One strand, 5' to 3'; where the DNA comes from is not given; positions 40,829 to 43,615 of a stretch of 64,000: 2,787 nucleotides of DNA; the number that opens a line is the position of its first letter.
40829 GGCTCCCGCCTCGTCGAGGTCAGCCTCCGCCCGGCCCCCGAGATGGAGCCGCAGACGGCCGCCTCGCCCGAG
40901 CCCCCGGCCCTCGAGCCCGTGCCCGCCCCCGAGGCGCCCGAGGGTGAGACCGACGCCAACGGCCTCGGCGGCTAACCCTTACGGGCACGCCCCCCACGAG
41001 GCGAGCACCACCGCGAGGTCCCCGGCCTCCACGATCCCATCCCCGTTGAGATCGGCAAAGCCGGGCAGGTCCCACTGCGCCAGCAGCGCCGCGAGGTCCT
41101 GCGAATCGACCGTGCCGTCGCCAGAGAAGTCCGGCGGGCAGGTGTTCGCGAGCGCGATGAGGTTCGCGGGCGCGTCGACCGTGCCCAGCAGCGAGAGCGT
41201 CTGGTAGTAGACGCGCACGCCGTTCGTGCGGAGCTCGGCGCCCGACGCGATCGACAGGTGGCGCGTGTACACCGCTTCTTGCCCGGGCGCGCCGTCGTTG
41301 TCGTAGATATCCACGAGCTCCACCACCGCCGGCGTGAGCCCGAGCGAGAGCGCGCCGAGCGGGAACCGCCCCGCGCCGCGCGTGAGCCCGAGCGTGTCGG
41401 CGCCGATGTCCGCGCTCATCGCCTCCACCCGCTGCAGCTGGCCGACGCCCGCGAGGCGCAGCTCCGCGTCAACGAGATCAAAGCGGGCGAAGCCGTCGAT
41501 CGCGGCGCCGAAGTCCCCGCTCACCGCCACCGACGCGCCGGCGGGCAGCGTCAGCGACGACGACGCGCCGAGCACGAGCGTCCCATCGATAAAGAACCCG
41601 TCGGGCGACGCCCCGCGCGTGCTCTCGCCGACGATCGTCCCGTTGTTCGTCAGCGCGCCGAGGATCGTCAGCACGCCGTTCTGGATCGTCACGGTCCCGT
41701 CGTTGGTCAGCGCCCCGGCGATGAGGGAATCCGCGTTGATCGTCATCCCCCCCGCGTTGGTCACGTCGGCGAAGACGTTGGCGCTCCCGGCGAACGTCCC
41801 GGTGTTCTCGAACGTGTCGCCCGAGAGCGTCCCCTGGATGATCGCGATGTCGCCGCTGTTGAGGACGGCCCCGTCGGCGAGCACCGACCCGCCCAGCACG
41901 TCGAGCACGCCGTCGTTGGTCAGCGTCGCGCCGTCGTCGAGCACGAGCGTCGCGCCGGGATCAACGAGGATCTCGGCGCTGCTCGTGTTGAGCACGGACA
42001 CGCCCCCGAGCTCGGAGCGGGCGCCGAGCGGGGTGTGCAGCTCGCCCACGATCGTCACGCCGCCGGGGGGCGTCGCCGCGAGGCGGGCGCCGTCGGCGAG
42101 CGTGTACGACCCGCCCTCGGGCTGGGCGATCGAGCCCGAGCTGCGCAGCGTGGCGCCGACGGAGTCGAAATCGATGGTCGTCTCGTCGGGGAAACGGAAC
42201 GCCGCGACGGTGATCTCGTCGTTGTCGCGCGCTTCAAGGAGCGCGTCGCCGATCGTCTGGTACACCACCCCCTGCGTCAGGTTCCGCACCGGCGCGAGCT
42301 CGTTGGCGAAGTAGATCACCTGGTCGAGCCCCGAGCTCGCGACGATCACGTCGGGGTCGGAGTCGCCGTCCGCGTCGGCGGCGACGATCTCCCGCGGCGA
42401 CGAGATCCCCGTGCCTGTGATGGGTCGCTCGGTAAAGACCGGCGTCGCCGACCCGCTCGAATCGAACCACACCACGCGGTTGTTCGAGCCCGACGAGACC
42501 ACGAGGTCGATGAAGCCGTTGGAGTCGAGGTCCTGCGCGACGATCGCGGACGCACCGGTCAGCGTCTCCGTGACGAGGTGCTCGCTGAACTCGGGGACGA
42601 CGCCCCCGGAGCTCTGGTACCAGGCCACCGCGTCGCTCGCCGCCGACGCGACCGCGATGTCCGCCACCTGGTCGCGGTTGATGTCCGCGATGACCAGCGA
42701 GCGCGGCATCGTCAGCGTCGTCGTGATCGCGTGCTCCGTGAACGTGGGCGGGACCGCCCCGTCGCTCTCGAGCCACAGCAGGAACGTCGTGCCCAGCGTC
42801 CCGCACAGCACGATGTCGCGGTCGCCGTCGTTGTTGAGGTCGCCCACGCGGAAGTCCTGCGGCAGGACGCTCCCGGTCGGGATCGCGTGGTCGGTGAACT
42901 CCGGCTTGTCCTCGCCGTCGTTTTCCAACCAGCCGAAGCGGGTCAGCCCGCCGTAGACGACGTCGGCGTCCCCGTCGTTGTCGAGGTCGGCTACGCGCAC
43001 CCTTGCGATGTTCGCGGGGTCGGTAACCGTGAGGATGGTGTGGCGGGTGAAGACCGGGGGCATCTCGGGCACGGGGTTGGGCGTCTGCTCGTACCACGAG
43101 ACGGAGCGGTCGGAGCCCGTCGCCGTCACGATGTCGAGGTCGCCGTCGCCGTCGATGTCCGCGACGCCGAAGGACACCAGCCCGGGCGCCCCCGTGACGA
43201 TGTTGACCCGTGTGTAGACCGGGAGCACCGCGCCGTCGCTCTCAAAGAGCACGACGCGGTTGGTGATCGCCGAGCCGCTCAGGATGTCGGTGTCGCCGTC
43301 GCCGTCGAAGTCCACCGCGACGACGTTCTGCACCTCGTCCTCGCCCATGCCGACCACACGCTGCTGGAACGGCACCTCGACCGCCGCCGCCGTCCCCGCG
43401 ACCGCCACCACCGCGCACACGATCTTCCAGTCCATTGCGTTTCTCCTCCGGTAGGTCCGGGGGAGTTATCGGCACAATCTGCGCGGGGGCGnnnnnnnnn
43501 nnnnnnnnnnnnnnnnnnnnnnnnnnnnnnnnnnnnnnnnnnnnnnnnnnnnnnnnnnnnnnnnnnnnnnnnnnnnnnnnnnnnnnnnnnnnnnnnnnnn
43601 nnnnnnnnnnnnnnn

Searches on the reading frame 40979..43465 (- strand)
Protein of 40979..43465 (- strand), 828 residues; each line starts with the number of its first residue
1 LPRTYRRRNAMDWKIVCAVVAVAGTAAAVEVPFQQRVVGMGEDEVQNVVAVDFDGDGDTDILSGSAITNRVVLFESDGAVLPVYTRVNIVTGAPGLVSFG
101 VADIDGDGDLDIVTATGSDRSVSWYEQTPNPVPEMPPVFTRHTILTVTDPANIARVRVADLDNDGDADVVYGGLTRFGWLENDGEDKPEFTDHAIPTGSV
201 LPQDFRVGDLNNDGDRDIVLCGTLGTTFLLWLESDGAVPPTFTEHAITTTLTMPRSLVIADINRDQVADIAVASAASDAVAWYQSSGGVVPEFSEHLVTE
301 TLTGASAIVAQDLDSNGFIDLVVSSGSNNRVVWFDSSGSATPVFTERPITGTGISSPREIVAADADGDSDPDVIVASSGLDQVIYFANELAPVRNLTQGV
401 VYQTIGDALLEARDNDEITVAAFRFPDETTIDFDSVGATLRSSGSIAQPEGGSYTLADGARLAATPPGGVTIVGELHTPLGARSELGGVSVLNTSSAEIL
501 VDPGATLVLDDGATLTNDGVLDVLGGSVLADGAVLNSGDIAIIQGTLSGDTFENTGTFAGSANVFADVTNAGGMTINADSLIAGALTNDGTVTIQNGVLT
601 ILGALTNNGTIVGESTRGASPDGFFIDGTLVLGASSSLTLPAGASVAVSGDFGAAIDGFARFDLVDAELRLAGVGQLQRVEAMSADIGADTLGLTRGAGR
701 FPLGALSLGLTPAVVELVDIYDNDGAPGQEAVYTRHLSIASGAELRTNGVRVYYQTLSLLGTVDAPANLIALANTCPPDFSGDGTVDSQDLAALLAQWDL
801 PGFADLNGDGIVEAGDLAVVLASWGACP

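Call 23: search_protein_families(library=ncbifam, proteins=[window:40979-43465:-], max_evalue=0.01)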
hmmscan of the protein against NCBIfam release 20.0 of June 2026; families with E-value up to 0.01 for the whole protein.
window:40979-43465:- (828 aa): 2 families
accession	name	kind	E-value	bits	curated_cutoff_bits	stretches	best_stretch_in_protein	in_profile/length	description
NF052323.1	T9SSA_dep_M6i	equivalog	9.6e-07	27.1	600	0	42-124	783-864/1043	T9SS-dependent M6-like inactivated metalloprotease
NF041540.1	dockerin_GC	domain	2.1e-05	24.8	29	1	776-825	1-64/67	GC-type dockerin domain-anchored protein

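Call 50: search_protein_families(library=pfam, proteins=[window:40979-43465:-], max_evalue=0.05)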
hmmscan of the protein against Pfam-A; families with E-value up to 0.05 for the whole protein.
window:40979-43465:- (828 aa): 3 families
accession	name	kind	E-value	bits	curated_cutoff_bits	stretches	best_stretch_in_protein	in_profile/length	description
PF13517.12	FG-GAP_3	-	1.8e-38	131.4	26.9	6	103-170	1-60/61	FG-GAP-like repeat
PF01839.29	FG-GAP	-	5.2e-10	39.4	22.1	1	48-65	5-22/37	FG-GAP repeat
PF00404.24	Dockerin_1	-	0.0061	17.2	22.9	1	779-820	3-52/57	Dockerin type I domain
